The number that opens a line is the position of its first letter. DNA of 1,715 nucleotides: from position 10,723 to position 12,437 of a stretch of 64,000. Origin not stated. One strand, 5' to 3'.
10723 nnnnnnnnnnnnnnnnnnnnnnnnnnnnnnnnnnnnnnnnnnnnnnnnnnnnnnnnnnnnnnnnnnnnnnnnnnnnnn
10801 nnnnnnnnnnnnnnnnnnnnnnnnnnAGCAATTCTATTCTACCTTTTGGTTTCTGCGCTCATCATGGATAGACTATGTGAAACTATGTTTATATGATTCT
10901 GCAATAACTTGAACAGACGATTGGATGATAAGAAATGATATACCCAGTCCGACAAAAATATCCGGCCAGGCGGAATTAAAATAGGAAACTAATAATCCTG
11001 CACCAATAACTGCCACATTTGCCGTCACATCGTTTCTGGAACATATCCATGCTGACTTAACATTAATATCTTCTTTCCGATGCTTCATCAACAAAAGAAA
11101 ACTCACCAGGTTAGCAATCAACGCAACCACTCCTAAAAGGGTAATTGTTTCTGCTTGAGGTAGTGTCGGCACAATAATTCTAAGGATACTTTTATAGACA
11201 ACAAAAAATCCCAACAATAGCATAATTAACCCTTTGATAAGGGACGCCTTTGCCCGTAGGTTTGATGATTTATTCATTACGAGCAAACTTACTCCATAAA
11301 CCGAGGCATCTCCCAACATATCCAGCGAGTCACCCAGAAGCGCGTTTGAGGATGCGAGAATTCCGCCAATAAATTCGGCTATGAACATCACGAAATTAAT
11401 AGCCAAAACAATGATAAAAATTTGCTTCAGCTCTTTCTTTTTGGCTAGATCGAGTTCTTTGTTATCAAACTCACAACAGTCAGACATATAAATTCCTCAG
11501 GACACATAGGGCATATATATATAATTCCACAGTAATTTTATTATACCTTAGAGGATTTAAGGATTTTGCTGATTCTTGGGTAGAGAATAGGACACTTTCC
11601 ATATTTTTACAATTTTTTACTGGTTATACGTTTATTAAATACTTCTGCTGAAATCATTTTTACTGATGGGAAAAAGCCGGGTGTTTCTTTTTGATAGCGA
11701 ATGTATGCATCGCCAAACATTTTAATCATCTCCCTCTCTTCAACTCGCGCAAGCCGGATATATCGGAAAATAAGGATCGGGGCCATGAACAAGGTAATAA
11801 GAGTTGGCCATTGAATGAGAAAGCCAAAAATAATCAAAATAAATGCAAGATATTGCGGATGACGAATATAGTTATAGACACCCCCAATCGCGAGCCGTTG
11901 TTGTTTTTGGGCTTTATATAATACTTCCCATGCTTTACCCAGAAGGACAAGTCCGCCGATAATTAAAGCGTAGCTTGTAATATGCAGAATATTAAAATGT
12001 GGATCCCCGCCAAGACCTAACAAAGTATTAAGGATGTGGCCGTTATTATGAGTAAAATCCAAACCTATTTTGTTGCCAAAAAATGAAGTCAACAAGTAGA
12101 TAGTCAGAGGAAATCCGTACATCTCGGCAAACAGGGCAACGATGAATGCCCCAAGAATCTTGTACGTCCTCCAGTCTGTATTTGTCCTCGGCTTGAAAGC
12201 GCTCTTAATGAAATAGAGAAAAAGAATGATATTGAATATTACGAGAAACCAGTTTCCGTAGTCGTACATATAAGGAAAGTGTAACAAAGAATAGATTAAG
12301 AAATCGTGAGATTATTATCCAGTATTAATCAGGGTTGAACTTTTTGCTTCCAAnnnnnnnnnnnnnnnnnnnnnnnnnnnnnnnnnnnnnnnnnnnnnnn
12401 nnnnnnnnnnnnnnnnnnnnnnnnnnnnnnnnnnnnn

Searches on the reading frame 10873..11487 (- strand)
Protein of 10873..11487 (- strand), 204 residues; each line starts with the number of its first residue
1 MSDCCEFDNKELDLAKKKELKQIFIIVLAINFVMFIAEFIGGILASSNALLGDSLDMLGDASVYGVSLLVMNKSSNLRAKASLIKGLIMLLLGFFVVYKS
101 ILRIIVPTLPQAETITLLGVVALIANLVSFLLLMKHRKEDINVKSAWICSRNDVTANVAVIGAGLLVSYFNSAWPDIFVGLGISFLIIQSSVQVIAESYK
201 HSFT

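Call 8: search_protein_families(library=pfam, proteins=[window:10873-11487:-])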
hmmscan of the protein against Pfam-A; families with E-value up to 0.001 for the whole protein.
window:10873-11487:- (204 aa): 1 family
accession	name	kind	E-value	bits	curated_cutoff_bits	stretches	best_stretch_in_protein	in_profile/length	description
PF01545.26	Cation_efflux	-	1.2e-23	84.3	26.6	1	25-199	2-194/198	Cation efflux family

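Call 9: search_protein_families(library=ncbifam, proteins=[window:10873-11487:-])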
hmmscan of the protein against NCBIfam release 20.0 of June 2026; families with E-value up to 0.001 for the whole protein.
window:10873-11487:- (204 aa): 3 families
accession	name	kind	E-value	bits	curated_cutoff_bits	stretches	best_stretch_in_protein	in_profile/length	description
TIGR01297.1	CDF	superfamily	1.7e-27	96.5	82.35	1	22-199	3-195/285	cation diffusion facilitator family transporter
NF002923.0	PRK03557.1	equivalog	4.9e-13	49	408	1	21-200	18-210/313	CDF family zinc transporter ZitB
NF033827.1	CDF_efflux_DmeF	equivalog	9.4e-10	38.4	250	1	19-136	13-143/309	CDF family Co(II)/Ni(II) efflux transporter DmeF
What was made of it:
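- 10873..11487 (-): Short CDF transporter, 204 aa, membrane domain only. Pfam Cation_efflux and TIGR01297 (calls 8, 9).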

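Call 58: search_solved_structures(query=window:10873-11487:-, show_alignments=3, max_evalue=0.01)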
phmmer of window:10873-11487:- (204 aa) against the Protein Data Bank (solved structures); distinct sequences matched with E-value up to 0.01: 4.
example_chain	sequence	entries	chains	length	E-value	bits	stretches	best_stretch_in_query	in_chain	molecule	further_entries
7y5g_B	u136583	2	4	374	9.4e-05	25.6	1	8-134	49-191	Zinc transporter 8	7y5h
9jj3_B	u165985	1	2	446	0.00018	24.7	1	3-132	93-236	Probable proton-coupled zinc antiporter SLC30A4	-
9kvx_B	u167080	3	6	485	0.00064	22.9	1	20-133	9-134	Calcium/manganese antiporter SLC30A10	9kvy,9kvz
6xpe_B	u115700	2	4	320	0.0052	20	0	28-195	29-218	Zinc transporter 8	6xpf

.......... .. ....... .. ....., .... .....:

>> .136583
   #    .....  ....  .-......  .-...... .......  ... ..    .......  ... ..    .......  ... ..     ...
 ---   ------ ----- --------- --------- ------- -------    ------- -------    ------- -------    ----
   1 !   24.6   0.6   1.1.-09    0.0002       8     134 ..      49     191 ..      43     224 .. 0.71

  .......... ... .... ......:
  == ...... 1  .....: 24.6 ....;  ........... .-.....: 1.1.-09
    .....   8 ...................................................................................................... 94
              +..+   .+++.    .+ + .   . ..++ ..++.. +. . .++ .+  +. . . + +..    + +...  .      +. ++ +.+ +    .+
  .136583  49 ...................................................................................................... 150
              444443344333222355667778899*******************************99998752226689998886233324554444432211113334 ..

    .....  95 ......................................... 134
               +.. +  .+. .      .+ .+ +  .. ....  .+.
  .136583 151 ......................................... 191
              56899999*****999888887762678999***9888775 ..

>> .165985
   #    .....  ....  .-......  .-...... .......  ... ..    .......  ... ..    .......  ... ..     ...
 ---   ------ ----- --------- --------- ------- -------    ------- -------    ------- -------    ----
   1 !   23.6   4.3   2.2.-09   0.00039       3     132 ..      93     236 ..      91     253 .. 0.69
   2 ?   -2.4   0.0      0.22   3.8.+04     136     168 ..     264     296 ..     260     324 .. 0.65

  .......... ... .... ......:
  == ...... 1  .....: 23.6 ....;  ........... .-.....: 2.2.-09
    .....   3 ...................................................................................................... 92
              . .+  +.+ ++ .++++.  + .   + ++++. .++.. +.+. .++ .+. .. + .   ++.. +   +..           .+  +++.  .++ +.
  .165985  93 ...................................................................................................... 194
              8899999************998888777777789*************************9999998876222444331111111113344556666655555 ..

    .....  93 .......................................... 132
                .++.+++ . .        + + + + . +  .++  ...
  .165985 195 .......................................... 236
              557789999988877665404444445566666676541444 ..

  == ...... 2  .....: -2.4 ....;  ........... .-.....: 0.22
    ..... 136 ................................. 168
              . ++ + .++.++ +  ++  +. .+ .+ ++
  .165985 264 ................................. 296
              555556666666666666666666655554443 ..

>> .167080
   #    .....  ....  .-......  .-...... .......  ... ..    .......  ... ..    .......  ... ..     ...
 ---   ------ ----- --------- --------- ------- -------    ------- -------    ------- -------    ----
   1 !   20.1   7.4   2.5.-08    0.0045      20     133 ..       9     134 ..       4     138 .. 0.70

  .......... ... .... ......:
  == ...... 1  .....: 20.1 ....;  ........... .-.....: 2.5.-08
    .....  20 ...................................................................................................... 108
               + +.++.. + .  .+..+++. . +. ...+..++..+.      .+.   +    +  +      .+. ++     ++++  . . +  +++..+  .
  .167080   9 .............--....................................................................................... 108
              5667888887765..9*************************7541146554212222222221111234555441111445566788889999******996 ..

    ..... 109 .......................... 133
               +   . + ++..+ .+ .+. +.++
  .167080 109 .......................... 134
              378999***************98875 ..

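Call 59: find_homologous_proteins(query=window:10873-11487:-)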
Query window:10873-11487:- (204 aa): 740 proteins with E <= 0.001 among 2630 candidates; the best 120 are listed.
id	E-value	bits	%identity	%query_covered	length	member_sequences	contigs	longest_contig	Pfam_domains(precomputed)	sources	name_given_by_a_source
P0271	2.4e-121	420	100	100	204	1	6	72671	PF01545.27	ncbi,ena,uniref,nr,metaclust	ncbi:hypothetical protein A3D77_07500 [Candidatus Gottesmanbacteria bacterium RIFCSPHIGHO2_02_FULL_3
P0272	2.6e-117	407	97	100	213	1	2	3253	PF01545.27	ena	-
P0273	2.2e-106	372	87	100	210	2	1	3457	PF01545.27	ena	-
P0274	3.8e-106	371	85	100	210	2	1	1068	PF01545.27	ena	-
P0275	8.9e-105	366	86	99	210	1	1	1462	PF01545.27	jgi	jgi:cation diffusion facilitator family transporter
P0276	1.1e-103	363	82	100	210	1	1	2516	PF01545.27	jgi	-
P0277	2.8e-103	362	82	100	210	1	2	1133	PF01545.27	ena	-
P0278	5.1e-103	361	82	99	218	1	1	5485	PF01545.27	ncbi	-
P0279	8.8e-103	360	82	100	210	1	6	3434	PF01545.27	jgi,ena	-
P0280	1.8e-102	359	83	100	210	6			PF01545.27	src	-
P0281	1.2e-101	356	84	100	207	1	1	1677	PF01545.27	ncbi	-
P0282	4.0e-101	355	82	100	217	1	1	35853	PF01545.27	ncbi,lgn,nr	ncbi:MAG: cation diffusion facilitator family transporter [bacterium]|nr:cation diffusion facilitato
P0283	8.8e-101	353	85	96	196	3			PF01545.27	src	-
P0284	6.9e-100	350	81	100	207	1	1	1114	PF01545.27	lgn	-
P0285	5.1e-99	348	81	98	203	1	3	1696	PF01545.27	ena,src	-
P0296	1.0e-64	236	57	99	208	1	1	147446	PF01545.27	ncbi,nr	ncbi:cation transporter [Candidatus Peregrinibacteria bacterium]|nr:cation transporter [Candidatus P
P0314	7.0e-51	191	49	99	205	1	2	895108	PF01545.27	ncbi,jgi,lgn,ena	ncbi:MAG: cation transporter [Sideroxydans sp.]|jgi:cation diffusion facilitator family transporter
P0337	1.3e-49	187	48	98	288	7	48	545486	PF01545.27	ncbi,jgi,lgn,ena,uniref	ncbi:cation transporter [Aquipseudomonas alcaligenes]|uniref:cation transporter n=1 Tax=Aquipseudomo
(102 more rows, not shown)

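Call 61: find_encoding_contigs(protein=P0314, flank=4000, max_places=2)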
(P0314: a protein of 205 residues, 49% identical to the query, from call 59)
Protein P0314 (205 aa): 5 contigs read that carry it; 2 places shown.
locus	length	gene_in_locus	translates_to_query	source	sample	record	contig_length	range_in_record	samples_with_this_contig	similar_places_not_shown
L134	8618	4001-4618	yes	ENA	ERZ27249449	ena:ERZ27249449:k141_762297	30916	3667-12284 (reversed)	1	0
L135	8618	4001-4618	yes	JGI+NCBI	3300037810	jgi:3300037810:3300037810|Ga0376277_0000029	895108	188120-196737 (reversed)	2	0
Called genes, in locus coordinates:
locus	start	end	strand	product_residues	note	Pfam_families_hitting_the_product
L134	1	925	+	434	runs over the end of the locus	PF00083:Sugar_tr (weak), PF07690:MFS_1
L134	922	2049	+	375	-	PF07992:Pyr_redox_2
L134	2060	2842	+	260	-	PF13230:GATase_4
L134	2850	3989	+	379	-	PF00266:Aminotran_5, PF01041:DegT_DnrJ_EryC1 (weak)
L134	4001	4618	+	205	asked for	PF01545:Cation_efflux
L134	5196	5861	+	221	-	PF12728:HTH_17, PF00072:Response_reg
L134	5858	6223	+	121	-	PF00072:Response_reg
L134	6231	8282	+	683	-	PF00989:PAS, PF08448:PAS_4 (weak), PF13188:PAS_8 (weak), PF13426:PAS_9, PF08447:PAS_3 (faint), PF00512:HisKA, PF02518:HATPase_c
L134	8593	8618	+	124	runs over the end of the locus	PF00072:Response_reg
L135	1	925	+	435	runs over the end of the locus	PF00083:Sugar_tr (weak), PF07690:MFS_1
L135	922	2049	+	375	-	PF07992:Pyr_redox_2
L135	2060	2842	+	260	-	PF13230:GATase_4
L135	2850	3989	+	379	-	PF00266:Aminotran_5, PF01041:DegT_DnrJ_EryC1 (weak)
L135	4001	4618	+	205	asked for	PF01545:Cation_efflux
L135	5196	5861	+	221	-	PF12728:HTH_17, PF00072:Response_reg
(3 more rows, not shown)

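Call 62: find_encoding_contigs(protein=P0337, flank=4000, max_places=2)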
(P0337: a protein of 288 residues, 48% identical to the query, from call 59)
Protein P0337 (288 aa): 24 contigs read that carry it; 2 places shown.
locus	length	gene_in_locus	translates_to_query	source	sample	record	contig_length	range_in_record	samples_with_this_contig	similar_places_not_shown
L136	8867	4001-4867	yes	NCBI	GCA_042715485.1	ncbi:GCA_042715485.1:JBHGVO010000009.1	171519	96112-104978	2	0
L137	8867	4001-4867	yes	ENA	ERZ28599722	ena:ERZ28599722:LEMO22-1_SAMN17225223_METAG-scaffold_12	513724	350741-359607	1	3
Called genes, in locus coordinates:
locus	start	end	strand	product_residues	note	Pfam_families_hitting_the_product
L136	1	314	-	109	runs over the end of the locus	PF05437:AzlD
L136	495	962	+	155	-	-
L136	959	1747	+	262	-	PF01637:ATPase_2 (weak), PF13401:AAA_22 (weak)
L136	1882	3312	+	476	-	PF05598:DUF772, PF01609:DDE_Tnp_1, PF13751:DDE_Tnp_1_6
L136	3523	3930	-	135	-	PF13411:MerR_1, PF00376:MerR, PF09278:MerR-DNA-bind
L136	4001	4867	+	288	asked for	PF01545:Cation_efflux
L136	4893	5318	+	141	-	PF04314:LpqE-like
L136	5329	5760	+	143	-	PF02600:DsbB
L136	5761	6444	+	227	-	PF13462:Thioredoxin_4, PF01323:DSBA, PF13743:Thioredoxin_5 (faint)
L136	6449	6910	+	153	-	PF04191:PEMT, PF04140:ICMT (weak)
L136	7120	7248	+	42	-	-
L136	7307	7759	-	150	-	PF00376:MerR, PF13411:MerR_1, PF09278:MerR-DNA-bind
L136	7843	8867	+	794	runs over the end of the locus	PF00403:HMA (weak), PF00122:E1-E2_ATPase, PF00702:Hydrolase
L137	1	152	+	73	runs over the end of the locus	-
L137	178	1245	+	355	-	PF13280:WYL, PF25583:WCX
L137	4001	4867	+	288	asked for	PF01545:Cation_efflux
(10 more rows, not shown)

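Call 63: find_encoding_contigs(protein=P0296, flank=4000, max_places=2)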
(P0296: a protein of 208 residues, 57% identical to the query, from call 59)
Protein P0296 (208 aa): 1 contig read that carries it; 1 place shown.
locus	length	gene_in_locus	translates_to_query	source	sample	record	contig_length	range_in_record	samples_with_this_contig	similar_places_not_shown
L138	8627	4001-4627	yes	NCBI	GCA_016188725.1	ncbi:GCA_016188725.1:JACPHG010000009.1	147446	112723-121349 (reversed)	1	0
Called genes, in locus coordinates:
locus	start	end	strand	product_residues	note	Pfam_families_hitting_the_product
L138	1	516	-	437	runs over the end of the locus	PF00815:Histidinol_dh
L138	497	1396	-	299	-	PF00459:Inositol_P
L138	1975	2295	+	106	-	PF13545:HTH_Crp_2 (weak), PF12840:HTH_20, PF25212:HVO_A0114 (weak), PF01022:HTH_5, PF21476:PF0610-like_N (faint)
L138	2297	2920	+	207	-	PF13847:Methyltransf_31, PF08241:Methyltransf_11, PF08242:Methyltransf_12, PF13649:Methyltransf_25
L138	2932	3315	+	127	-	PF03625:DUF302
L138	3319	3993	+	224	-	PF09851:SHOCT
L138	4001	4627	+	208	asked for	PF01545:Cation_efflux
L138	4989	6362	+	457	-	PF01018:GTP1_OBG, PF01926:MMR_HSR1, PF02421:FeoB_N (weak), PF09269:DUF1967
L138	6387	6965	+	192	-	PF01195:Pept_tRNA_hydro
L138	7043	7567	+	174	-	PF00829:Ribosomal_L21p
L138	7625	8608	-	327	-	PF01479:S4, PF00849:PseudoU_synth_2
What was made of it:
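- Relatives of the CDF sit in MerR- and ArsR-controlled operons (calls 62, 63).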

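Call 81: find_encoding_contigs(protein=P0282, flank=6000, max_places=2)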
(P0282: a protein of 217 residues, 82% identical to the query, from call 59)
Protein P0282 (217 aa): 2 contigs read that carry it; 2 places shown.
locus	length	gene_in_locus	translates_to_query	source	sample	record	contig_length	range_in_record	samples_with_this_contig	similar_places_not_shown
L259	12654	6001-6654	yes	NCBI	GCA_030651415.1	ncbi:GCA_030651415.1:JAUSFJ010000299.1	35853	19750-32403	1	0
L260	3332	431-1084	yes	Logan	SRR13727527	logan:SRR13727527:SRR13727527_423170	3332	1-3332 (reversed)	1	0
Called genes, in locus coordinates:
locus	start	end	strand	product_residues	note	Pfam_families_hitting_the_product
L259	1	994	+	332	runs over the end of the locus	PF00672:HAMP, PF00512:HisKA, PF02518:HATPase_c, PF13589:HATPase_c_3 (weak)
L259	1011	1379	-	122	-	PF02369:Big_1 (faint), PF13115:YtkA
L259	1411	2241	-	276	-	PF13098:Thioredoxin_2 (faint), PF13462:Thioredoxin_4, PF01323:DSBA, PF13462:Thioredoxin_4, PF01323:DSBA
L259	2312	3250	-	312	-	PF05569:Peptidase_M56, PF01435:Peptidase_M48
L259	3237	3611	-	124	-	PF03965:Penicillinase_R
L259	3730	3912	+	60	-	PF11666:DUF2933 (weak)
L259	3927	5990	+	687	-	PF00122:E1-E2_ATPase, PF00702:Hydrolase, PF08282:Hydrolase_3 (faint)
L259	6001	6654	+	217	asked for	PF01545:Cation_efflux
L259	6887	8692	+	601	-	PF00403:HMA, PF13386:DsbD_2, PF13473:Cupredoxin_1 (weak)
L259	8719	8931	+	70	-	PF00403:HMA (weak)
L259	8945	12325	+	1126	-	PF00403:HMA, PF08282:Hydrolase_3 (faint), PF00403:HMA, PF00122:E1-E2_ATPase, PF00702:Hydrolase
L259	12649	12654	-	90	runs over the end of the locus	-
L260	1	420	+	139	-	?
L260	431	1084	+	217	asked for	PF01545:Cation_efflux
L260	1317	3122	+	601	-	PF00403:HMA, PF13386:DsbD_2, PF13473:Cupredoxin_1 (weak)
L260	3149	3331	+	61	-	?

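Call 82: find_encoding_contigs(protein=P0278, flank=5000, max_places=2)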
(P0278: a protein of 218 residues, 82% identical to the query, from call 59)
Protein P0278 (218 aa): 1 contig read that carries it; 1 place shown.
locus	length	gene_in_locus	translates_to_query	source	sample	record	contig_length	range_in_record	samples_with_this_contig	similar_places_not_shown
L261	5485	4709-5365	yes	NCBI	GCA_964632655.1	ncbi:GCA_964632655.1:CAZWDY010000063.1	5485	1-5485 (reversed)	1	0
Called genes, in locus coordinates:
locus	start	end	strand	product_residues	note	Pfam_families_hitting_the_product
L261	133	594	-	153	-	-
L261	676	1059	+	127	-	-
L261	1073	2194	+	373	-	PF07478:Dala_Dala_lig_C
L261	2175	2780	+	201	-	PF03412:Peptidase_C39 (weak), PF13529:Peptidase_C39_2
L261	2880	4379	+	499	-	PF14010:PEPcase_2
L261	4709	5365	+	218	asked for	PF01545:Cation_efflux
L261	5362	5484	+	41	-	?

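Call 83: find_encoding_contigs(protein=P0279, flank=4000, max_places=3)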
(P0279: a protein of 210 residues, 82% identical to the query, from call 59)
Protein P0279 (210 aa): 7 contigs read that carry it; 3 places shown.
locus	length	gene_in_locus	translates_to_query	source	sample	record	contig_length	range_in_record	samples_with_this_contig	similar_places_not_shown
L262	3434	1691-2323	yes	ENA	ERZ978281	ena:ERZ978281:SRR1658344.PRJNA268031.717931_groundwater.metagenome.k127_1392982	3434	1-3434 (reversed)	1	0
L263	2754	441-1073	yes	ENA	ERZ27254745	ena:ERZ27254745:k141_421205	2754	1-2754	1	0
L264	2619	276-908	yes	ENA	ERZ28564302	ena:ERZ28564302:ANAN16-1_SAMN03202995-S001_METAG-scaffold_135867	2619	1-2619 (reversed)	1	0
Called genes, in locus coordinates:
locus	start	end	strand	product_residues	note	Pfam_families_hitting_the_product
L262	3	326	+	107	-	?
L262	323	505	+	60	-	PF04945:YHS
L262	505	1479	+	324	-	PF00756:Esterase (weak), PF02129:Peptidase_S15, PF12740:PETase (weak), PF00561:Abhydrolase_1, PF01738:DLH, PF12146:Hydrolase_4, PF12697:Abhydrolase_6, PF00326:Peptidase_S9, +2 more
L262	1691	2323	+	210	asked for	PF01545:Cation_efflux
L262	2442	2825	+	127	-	PF03625:DUF302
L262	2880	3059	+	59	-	PF04945:YHS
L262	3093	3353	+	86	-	PF13711:DUF4160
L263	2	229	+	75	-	?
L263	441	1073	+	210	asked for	PF01545:Cation_efflux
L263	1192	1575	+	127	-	PF03625:DUF302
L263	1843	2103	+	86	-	PF13711:DUF4160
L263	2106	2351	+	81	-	PF10387:DUF2442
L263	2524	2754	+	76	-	PF07878:RHH_5 (weak)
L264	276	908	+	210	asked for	PF01545:Cation_efflux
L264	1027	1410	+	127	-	PF03625:DUF302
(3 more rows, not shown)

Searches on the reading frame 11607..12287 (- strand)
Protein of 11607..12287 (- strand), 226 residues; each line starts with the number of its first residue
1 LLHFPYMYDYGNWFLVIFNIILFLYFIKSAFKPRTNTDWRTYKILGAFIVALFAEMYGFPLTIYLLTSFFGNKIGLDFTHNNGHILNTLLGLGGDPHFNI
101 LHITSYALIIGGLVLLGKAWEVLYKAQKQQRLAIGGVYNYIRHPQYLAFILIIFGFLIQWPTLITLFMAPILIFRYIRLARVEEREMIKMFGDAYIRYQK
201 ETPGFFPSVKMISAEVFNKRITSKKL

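Call 8: search_protein_families(library=pfam, proteins=[window:11607-12287:-])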
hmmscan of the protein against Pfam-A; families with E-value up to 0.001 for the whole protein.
window:11607-12287:- (226 aa): 3 families
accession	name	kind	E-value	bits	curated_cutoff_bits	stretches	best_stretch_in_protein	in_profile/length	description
PF04191.18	PEMT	-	2.2e-09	38.1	25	1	121-193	29-104/105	Phospholipid methyltransferase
PF04140.19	ICMT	-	1.8e-08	35.1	24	1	102-188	5-94/95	Isoprenylcysteine carboxyl methyltransferase (ICMT) family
PF06966.17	DUF1295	-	5.3e-05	23.2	20.4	1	95-202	114-235/235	Protein of unknown function (DUF1295)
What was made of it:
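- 11607..12287 (-): ICMT/PEMT-family membrane methyltransferase; the likely true start is the ATG at 12269. Pfam PEMT and ICMT (call 8).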

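Call 9: search_protein_families(library=ncbifam, proteins=[window:11607-12287:-])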
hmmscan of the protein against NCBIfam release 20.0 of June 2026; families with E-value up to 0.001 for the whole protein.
window:11607-12287:- (226 aa): 3 families
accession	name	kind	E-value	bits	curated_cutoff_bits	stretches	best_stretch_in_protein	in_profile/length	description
NF040696.1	isopcys_mtase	equivalog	6e-13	49.1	160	1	115-208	95-189/190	protein-S-isoprenylcysteine O-methyltransferase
NF045656.1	MeththiolMtaseMddA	equivalog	7.4e-07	28.7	270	1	125-205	158-236/238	methanethiol S-methyltransferase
TIGR04571.1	LmtA_Leptospira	exception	7.6e-07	29.1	325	1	133-210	89-167/252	lipid A Kdo2 1-phosphate O-methyltransferase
